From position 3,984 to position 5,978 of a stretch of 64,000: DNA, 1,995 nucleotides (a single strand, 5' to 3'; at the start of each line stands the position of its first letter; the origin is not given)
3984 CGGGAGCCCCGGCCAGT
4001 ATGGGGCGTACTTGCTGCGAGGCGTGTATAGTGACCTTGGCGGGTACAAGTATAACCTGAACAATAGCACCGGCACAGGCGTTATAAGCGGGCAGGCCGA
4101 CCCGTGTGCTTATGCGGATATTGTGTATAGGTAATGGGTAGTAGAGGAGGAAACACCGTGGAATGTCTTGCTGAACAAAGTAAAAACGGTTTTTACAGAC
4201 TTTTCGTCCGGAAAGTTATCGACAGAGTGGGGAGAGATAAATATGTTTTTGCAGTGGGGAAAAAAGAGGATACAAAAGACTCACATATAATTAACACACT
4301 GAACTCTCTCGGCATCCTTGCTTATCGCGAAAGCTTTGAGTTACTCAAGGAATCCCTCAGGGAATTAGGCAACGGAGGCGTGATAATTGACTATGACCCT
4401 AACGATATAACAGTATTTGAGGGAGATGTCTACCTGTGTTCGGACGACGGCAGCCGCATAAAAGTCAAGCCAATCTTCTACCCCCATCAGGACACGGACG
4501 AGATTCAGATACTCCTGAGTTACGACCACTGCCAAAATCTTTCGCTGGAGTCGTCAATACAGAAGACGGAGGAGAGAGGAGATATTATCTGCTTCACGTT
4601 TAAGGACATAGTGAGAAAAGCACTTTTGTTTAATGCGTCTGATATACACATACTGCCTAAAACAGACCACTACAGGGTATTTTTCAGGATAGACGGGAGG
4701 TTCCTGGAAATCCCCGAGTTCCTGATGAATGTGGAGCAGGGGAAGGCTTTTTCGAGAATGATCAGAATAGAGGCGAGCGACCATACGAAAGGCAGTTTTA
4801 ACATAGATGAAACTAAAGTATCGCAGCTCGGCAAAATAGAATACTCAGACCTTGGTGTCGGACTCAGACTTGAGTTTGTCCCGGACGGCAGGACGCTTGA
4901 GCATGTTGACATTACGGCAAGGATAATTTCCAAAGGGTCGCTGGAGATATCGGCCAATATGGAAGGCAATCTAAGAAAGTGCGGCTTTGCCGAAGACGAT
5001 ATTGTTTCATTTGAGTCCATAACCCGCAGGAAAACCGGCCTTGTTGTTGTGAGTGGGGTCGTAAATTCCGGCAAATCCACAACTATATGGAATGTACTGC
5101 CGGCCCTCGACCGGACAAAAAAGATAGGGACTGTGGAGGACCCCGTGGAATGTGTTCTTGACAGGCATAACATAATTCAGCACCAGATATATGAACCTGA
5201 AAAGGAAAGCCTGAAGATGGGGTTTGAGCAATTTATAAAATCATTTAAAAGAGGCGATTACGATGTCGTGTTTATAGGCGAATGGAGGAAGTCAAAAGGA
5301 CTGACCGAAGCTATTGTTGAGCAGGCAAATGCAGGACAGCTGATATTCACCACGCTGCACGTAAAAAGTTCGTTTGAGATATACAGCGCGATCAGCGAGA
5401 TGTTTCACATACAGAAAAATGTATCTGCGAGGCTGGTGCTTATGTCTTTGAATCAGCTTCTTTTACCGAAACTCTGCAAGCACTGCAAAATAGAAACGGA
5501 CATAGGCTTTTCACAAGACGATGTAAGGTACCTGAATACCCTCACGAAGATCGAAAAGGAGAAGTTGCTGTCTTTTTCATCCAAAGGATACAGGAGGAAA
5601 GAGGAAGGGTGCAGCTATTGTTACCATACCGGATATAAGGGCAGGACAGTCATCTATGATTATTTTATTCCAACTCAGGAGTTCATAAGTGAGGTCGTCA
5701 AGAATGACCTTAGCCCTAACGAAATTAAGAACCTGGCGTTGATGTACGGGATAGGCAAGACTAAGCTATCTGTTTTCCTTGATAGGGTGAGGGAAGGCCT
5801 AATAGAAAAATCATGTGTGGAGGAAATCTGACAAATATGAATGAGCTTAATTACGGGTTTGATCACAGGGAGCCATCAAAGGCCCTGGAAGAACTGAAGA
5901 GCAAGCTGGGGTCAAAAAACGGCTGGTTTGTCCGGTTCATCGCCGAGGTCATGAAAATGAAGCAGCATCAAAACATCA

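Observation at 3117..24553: Chimeric type IV pilus / F-G-type T4SS transfer block without a recognisable envelope-spanning core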

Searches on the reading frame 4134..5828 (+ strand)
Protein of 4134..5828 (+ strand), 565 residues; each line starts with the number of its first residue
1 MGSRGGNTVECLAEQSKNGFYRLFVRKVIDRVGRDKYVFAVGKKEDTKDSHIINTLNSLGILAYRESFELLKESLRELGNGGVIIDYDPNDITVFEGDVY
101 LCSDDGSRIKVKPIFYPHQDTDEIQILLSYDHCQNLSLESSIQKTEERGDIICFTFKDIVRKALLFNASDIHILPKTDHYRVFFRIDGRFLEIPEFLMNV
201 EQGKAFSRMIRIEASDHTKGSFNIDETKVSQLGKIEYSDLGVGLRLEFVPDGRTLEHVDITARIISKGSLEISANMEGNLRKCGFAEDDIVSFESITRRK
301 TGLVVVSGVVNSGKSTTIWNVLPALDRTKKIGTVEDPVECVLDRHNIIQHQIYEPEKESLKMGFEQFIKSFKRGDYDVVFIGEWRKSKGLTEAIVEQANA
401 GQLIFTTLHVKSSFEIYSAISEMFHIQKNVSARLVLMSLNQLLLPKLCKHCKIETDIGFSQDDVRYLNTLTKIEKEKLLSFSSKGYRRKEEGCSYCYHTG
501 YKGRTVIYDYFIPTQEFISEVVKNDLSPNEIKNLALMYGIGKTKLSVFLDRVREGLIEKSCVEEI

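Call 3: search_protein_families(library=pfam, max_evalue=0.01, proteins=[window:4134-5828:+])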
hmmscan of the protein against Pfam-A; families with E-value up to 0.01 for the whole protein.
window:4134-5828:+ (565 aa): 2 families
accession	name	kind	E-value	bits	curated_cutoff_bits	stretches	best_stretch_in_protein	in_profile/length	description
PF00437.27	T2SSE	-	1.3e-42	146.2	24.9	1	151-531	8-339/370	Type II/IV secretion system protein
PF01328.22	Peroxidase_2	-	0.0029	18.6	26.9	1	414-475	37-97/186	Peroxidase, family 2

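Call 11: search_protein_families(library=ncbifam, max_evalue=0.01, proteins=[window:4134-5828:+])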
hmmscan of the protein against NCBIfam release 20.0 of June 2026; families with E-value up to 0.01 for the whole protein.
window:4134-5828:+ (565 aa): 13 families
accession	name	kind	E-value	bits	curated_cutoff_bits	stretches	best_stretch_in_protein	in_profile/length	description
TIGR02538.1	type_IV_pilB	equivalog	3.8e-44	151.2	675.65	1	139-557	169-553/564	type IV-A pilus assembly ATPase PilB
TIGR02533.1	type_II_gspE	equivalog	3.3e-40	138.2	630.25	1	142-540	100-461/486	type II secretion system ATPase GspE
NF053534.1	T4PilAsmATPsTfpB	equivalog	6.5e-40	137.1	850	1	163-556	212-572/584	type IV pilus assembly ATPase TfpB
NF007755.0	PRK10436.1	equivalog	3.4e-39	134.8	617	1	140-538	74-432/465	type II secretion system protein GspE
NF041000.1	ATPase_ComGA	equivalog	3e-35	121.5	300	1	158-443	2-265/267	competence type IV pilus ATPase ComGA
TIGR01420.1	pilT_fam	subfamily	1.9e-21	76.7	319.1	1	293-447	114-267/343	PilT/PilU family type 4a pilus ATPase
TIGR02525.1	plasmid_TraJ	equivalog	2.4e-13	49.8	368.3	1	289-429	140-278/372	plasmid transfer ATPase TraJ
TIGR02524.1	dot_icm_DotB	equivalog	3.2e-08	33.2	463.3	1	300-420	133-256/358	Dot/Icm type IV secretion system ATPase DotB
TIGR02788.1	VirB11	equivalog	7.8e-08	31.7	249.95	1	296-427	141-269/308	P-type DNA transfer ATPase VirB11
NF058587.1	archaellum_moto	equivalog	4.7e-05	22.3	550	1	304-410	278-383/527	archaellum flagellar ATPase motor FlaI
NF010475.0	PRK13900.1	equivalog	0.00062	18.9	389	1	286-390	145-250/333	type IV secretion system ATPase VirB11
NF010425.0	PRK13851.1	equivalog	0.0078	15.1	461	0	292-387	153-248/344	type IV secretion system protein VirB11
NF053672.1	bindosome_BasE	exception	0.0092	14.8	1000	0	305-424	274-392/512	bindosome assembly system ATPase subunit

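Call 27: find_homologous_proteins(query=window:4134-5828:+, max_evalue=1e-20)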
Query window:4134-5828:+ (565 aa): 38 proteins with E <= 1e-20 among 8000 candidates.
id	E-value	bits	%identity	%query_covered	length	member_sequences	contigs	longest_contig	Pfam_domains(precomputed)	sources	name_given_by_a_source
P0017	0.0e+0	1250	100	99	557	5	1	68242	PF00437.27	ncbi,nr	ncbi:MAG: Flp pilus assembly complex ATPase component TadA [Nitrospirae bacterium]|nr:Flp pilus asse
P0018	0.0e+0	1143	89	99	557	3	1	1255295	PF00437.27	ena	-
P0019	0.0e+0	1138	89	99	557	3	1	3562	PF00437.27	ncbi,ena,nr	ncbi:MAG TPA: ATPase, T2SS/T4P/T4SS family [Dissulfurispiraceae bacterium]|nr:ATPase, T2SS/T4P/T4SS 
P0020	0.0e+0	1122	88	99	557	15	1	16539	PF00437.27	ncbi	-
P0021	6.0e-245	832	66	97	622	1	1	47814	PF00437.27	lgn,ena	-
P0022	3.1e-241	820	66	97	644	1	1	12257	PF00437.27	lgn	-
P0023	8.2e-231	785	61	98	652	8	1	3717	PF00437.27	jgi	jgi:type II secretory ATPase GspE/PulE/Tfp pilus assembly ATPase PilB-like protein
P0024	6.4e-223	759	60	100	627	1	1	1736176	PF00437.27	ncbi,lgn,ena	-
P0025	5.3e-213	727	59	98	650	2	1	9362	PF00437.27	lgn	-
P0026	1.1e-194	666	55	98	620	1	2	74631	PF00437.27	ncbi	-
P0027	2.2e-191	655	89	58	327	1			PF00437.27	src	-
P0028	3.8e-190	651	53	98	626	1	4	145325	PF00437.27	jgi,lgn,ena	jgi:type II secretory ATPase GspE/PulE/Tfp pilus assembly ATPase PilB-like protein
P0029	1.1e-185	636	52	97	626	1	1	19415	PF00437.27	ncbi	-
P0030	1.9e-177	609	52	98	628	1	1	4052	PF00437.27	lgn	-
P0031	8.5e-156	538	46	98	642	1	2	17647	PF00437.27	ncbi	-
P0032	1.2e-129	451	40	95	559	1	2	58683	PF00437.27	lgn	-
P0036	5.4e-85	304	35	96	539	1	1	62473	PF00437.27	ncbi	-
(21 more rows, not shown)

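Call 28: find_encoding_contigs(protein=P0017, flank=10000, max_places=2)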
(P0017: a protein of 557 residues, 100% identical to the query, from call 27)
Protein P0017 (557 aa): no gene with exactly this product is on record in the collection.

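Call 29: find_encoding_contigs(protein=P0024, flank=10000, max_places=2)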
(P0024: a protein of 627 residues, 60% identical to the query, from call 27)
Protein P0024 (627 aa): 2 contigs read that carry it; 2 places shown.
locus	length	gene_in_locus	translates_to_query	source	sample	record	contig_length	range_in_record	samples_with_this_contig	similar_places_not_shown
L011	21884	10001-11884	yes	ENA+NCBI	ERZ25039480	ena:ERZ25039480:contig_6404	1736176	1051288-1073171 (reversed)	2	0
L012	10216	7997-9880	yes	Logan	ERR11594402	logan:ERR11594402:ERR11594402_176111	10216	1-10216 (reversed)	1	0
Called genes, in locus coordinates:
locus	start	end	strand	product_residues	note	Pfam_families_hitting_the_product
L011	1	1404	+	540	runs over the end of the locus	PF00263:Secretin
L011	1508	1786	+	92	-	PF05015:HigB-like_toxin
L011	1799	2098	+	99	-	PF01381:HTH_3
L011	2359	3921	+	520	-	PF00263:Secretin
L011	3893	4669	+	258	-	-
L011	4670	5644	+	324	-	-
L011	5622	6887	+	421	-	-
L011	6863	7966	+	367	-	-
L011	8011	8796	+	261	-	PF21722:Gly_rich_2 (weak)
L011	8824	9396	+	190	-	-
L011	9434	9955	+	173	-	-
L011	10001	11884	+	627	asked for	PF00437:T2SSE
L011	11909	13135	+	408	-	PF00437:T2SSE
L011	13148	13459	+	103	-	-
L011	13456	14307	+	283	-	-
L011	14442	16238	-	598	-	PF00989:PAS (faint), PF08448:PAS_4, PF13188:PAS_8 (faint), PF13426:PAS_9 (faint), PF00512:HisKA, PF02518:HATPase_c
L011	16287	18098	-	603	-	PF13520:AA_permease_2, PF02705:K_trans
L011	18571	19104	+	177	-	-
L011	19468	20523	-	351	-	PF07885:Ion_trans_2, PF02254:TrkA_N, PF02080:TrkA_C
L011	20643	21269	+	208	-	PF01965:DJ-1_PfpI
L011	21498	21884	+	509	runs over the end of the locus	PF00263:Secretin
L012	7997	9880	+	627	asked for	PF00437:T2SSE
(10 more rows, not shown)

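Call 31: find_encoding_contigs(protein=P0018, flank=10000, max_places=2)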
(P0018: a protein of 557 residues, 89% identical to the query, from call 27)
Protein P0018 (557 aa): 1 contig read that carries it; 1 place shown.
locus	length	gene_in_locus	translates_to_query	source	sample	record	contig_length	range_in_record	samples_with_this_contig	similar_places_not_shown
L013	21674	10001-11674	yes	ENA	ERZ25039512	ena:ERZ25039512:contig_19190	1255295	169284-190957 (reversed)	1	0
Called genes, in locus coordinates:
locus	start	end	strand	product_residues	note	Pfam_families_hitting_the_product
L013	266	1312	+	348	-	-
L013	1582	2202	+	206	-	PF13489:Methyltransf_23, PF13847:Methyltransf_31, PF08241:Methyltransf_11, PF08242:Methyltransf_12, PF13649:Methyltransf_25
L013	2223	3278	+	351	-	PF13528:Glyco_trans_1_3, PF04101:Glyco_tran_28_C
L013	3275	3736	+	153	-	PF04138:GtrA_DPMS_TM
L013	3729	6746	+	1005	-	-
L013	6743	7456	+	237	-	PF05175:MTS (weak), PF13489:Methyltransf_23 (weak), PF13847:Methyltransf_31, PF08241:Methyltransf_11 (weak), PF08242:Methyltransf_12, PF13649:Methyltransf_25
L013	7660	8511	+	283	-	PF04794:YdjC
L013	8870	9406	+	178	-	-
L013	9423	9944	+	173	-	-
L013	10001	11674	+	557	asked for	PF00437:T2SSE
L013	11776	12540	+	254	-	-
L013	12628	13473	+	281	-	PF06834:TraU (faint)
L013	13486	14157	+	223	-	PF08534:Redoxin (weak), PF00085:Thioredoxin (faint), PF13098:Thioredoxin_2, PF13905:Thioredoxin_8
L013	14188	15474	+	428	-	-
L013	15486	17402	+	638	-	-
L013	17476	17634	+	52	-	-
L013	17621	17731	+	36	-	-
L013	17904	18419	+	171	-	PF01464:SLT (weak)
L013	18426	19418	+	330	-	PF00437:T2SSE, PF13555:AAA_29 (weak)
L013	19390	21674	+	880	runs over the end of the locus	PF11130:TraC_F_IV, PF01935:DUF87 (weak), PF12846:AAA_10 (faint), PF19044:P-loop_TraG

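Call 32: find_encoding_contigs(protein=P0028, flank=10000, max_places=2)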
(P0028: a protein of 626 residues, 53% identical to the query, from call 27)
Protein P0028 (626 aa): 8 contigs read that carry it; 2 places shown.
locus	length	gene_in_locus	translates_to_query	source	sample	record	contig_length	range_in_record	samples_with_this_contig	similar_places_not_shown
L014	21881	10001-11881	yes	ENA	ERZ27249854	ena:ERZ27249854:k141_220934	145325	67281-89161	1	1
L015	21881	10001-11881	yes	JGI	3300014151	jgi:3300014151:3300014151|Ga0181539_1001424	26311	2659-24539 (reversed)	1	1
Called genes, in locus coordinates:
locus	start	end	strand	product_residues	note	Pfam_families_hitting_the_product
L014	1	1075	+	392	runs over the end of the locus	-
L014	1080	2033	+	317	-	PF00990:GGDEF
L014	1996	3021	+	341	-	PF00437:T2SSE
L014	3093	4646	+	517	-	PF00263:Secretin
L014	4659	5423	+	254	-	-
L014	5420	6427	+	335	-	-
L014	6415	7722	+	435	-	-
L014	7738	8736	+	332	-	-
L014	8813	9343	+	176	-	PF07963:N_methyl (weak)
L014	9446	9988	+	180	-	-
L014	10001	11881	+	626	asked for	PF00437:T2SSE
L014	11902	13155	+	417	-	PF00437:T2SSE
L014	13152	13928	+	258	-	-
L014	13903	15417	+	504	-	-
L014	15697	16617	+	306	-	PF06834:TraU (faint)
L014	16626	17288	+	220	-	PF13728:TraF (faint), PF00578:AhpC-TSA (weak), PF08534:Redoxin, PF00085:Thioredoxin (faint), PF13098:Thioredoxin_2, PF13905:Thioredoxin_8 (weak)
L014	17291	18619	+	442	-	-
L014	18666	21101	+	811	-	-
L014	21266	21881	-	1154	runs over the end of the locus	PF13638:PIN_4, PF00158:Sigma54_activat (faint), PF00004:AAA (weak), PF07724:AAA_2, PF07728:AAA_5, PF00004:AAA, PF07724:AAA_2, PF07728:AAA_5, +4 more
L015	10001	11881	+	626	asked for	PF00437:T2SSE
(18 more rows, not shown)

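Call 34: find_encoding_contigs(protein=P0036, flank=10000, max_places=2)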
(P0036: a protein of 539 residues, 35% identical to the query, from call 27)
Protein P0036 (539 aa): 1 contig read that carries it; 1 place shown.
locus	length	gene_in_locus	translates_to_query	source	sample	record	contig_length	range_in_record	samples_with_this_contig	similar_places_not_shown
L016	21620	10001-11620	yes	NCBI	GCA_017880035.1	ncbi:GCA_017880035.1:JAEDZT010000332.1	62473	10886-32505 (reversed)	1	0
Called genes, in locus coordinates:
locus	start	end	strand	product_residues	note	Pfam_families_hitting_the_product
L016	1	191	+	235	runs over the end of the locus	-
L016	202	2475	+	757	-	PF12846:AAA_10 (weak)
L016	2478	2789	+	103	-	-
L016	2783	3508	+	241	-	-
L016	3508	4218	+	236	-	-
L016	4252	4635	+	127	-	-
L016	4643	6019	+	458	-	PF00004:AAA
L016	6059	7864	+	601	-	PF00263:Secretin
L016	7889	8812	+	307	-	PF00482:T2SSF (weak)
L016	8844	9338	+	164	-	-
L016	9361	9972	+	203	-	-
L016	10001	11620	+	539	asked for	PF00437:T2SSE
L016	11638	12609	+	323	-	-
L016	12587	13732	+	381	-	-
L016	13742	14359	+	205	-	-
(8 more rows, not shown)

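Call 42: search_protein_families(library=pfam, max_evalue=0.1, proteins=[L014:2-1072:+, L014:4659-5420:+, L014:5420-6424:+, L014:6415-7719:+, L014:7738-8733:+, L014:9446-9985:+, L014:13152-13925:+, L014:13903-15414:+, L014:17291-18616:+, L014:18666-21098:+])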
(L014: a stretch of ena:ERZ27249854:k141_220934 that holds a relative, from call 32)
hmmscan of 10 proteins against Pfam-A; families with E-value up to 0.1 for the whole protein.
L014:2-1072:+ (357 aa): 0 families

L014:4659-5420:+ (254 aa): 0 families

L014:5420-6424:+ (335 aa): 1 family
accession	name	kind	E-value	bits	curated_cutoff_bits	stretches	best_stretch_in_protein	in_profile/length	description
PF07249.18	Cerato-platanin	-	0.069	13.7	24.4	0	263-306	50-92/119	Cerato-platanin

L014:6415-7719:+ (435 aa): 1 family
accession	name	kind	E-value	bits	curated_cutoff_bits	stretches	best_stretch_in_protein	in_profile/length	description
PF07963.17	N_methyl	-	7.1e-05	22.6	21.2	1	11-32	5-26/27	Prokaryotic N-terminal methylation motif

L014:7738-8733:+ (332 aa): 1 family
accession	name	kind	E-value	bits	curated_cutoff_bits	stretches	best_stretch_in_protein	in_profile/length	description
PF00482.28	T2SSF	-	0.0064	16.9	25.2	0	35-139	8-118/125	Type II secretion system (T2SS), protein F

L014:9446-9985:+ (180 aa): 0 families

L014:13152-13925:+ (258 aa): 0 families

L014:13903-15414:+ (504 aa): 4 families
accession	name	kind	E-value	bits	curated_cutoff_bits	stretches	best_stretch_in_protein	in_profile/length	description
PF13851.11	GAS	-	0.0013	18.6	32.3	1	197-357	19-182/200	Growth-arrest specific micro-tubule binding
PF19220.6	Rod_CreS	-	0.0069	15.9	100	1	200-385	30-197/359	Crescentin, rod domain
PF06818.20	Fez1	-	0.008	17.1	34.4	1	293-409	15-123/199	Fez1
PF17259.7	DUF5325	-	0.071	13.4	25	0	10-39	1-30/61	Family of unknown function (DUF5325)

L014:17291-18616:+ (442 aa): 2 families
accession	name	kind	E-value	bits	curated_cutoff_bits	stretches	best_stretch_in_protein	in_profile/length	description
PF06747.18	CHCH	-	0.047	14.3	27.2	1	154-179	4-29/35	CHCH domain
PF00198.28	2-oxoacid_dh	-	0.099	12.5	23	0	249-298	127-176/232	2-oxoacid dehydrogenases acyltransferase (catalytic domain)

L014:18666-21098:+ (811 aa): 1 family
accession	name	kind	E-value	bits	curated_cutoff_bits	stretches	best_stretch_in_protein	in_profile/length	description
PF13425.11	O-antigen_lig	-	0.021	14.1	31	1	26-79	98-154/462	O-antigen ligase like membrane protein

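Call 89: search_protein_families(library=ncbifam, max_evalue=0.05, proteins=[L014:3093-4643:+, L011:2359-3918:+, L014:7738-8733:+, L011:6863-7963:+, L014:6415-7719:+, L014:4659-5420:+, L014:5420-6424:+, L014:13903-15414:+])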
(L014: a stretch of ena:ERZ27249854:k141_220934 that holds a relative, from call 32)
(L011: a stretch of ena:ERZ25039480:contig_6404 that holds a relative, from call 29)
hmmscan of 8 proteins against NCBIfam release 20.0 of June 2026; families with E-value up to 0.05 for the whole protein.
L014:3093-4643:+ (517 aa): 9 families
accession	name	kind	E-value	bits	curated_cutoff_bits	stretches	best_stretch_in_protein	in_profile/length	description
TIGR02520.1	pilus_B_mal_scr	equivalog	6.3e-23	81.1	287.65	1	87-513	77-510/513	PilN family type IVB pilus formation outer membrane protein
TIGR02519.1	pilus_MshL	equivalog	2.6e-22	79.2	250.2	1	263-514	7-287/290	pilus (MSHA type) biogenesis protein MshL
TIGR02517.1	type_II_gspD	equivalog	1.4e-16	60.2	351.35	2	378-513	449-586/600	type II secretion system secretin GspD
TIGR02515.1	IV_pilus_PilQ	subfamily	2.6e-13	49.8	284.35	2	382-513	297-423/428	type IV pilus secretin PilQ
TIGR02516.1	type_III_yscC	equivalog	3.6e-12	45.6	238.45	1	266-513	210-457/463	type III secretion system outer membrane ring subunit SctC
NF010083.0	PRK13568.1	equivalog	3.3e-06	26.1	554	1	460-513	360-413/419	DNA uptake porin HofQ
NF042912.1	Amuc_1098_fam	equivalog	8e-06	24.2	750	1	451-514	730-793/805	Amuc_1098 family type IV pilus outer membrane protein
NF011873.0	PRK15346.1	equivalog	2e-05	23.4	524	1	267-506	248-483/499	EscC/YscC/HrcC family type III secretion system outer membrane ring protein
NF007851.2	PRK10560.1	exception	0.0014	17.5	598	1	442-513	336-405/412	DNA uptake porin HofQ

L011:2359-3918:+ (520 aa): 9 families
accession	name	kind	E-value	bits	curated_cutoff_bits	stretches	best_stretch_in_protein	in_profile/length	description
TIGR02519.1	pilus_MshL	equivalog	9.3e-20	70.8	250.2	1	250-501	6-286/290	pilus (MSHA type) biogenesis protein MshL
TIGR02520.1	pilus_B_mal_scr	equivalog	1.9e-15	56.4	287.65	1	159-501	153-510/513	PilN family type IVB pilus formation outer membrane protein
TIGR02515.1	IV_pilus_PilQ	subfamily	8.1e-15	54.7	284.35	2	343-501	272-423/428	type IV pilus secretin PilQ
TIGR02517.1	type_II_gspD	equivalog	4.7e-13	48.5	351.35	2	367-496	452-581/600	type II secretion system secretin GspD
TIGR02516.1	type_III_yscC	equivalog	7.3e-13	47.9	238.45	1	254-494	210-450/463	type III secretion system outer membrane ring subunit SctC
NF011873.0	PRK15346.1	equivalog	2.3e-09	36.5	524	1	254-491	247-480/499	EscC/YscC/HrcC family type III secretion system outer membrane ring protein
NF010083.0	PRK13568.1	equivalog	2.3e-06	26.7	554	1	448-502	360-414/419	DNA uptake porin HofQ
NF042912.1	Amuc_1098_fam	equivalog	0.00018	19.7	750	1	435-511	726-802/805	Amuc_1098 family type IV pilus outer membrane protein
NF007851.2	PRK10560.1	exception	0.0018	17.1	598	1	447-502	351-406/412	DNA uptake porin HofQ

L014:7738-8733:+ (332 aa): 0 families

L011:6863-7963:+ (367 aa): 1 family
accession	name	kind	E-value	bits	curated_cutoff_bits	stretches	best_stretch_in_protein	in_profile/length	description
NF041012.2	T4P_ComGB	equivalog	0.012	15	240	1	83-213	31-161/332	competence type IV pilus assembly protein ComGB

L014:6415-7719:+ (435 aa): 6 families
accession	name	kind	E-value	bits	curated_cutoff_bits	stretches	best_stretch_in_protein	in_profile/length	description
TIGR02532.1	IV_pilin_GFxxxE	domain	4.2e-05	23.2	16.3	1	11-31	2-22/24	prepilin-type N-terminal cleavage/methylation domain-containing protein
NF007848.0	PRK10557.1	equivalog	0.00087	18.6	120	1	10-54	10-54/192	prepilin peptidase-dependent protein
NF041013.1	T4P_ComGE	equivalog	0.006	16.7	49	1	11-61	4-55/83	competence type IV pilus minor pilin ComGE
NF041002.1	pilin_ComGF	equivalog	0.012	15.9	80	1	11-60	2-53/139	competence type IV pilus minor pilin ComGF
TIGR01708.2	typeII_sec_gspH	equivalog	0.015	15.3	80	1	11-49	2-40/169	type II secretion system minor pseudopilin GspH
NF007800.0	PRK10506.1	equivalog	0.021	14.6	158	1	10-64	8-62/163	prepilin peptidase-dependent protein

L014:4659-5420:+ (254 aa): 1 family
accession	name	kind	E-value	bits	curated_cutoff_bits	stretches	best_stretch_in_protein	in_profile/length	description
NF009988.0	PRK13454.1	equivalog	0.03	14.1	186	1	57-144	42-128/181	F0F1 ATP synthase subunit B'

L014:5420-6424:+ (335 aa): 0 families

L014:13903-15414:+ (504 aa): 9 families
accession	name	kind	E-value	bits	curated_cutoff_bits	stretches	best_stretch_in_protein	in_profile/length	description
TIGR02168.1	SMC_prok_B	equivalog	3.1e-11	41.8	567.35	1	111-445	653-982/1181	chromosome segregation protein SMC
NF041378.1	XopZ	subfamily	0.00035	18.7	1300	1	129-444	180-483/1292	XopZ family type III secretion system effector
TIGR04523.1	Mplasa_alph_rch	subfamily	0.00054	18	270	0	324-410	335-421/745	helix-rich protein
TIGR02169.1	SMC_prok_A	equivalog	0.00059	17.6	729.4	2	137-410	230-507/1165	chromosome segregation protein SMC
NF045487.1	ASRP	equivalog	0.00079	18.1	300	1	132-280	332-477/593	archaea-specific SMC-related protein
NF045780.1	TrlF_fam_ATP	equivalog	0.00085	18.1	350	1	141-396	416-660/944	TrlF family AAA-like ATPase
NF045673.1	c-di-GMPRcptLapD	equivalog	0.0018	16.7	1020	1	240-404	197-367/647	cyclic di-GMP receptor LapD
NF002572.0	PRK02224.1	equivalog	0.0086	14.4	1087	0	212-436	207-425/888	DNA double-strand break repair ATPase Rad50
NF003034.1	PRK03918.1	equivalog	0.018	13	700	1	127-362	178-425/878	DNA double-strand break repair ATPase Rad50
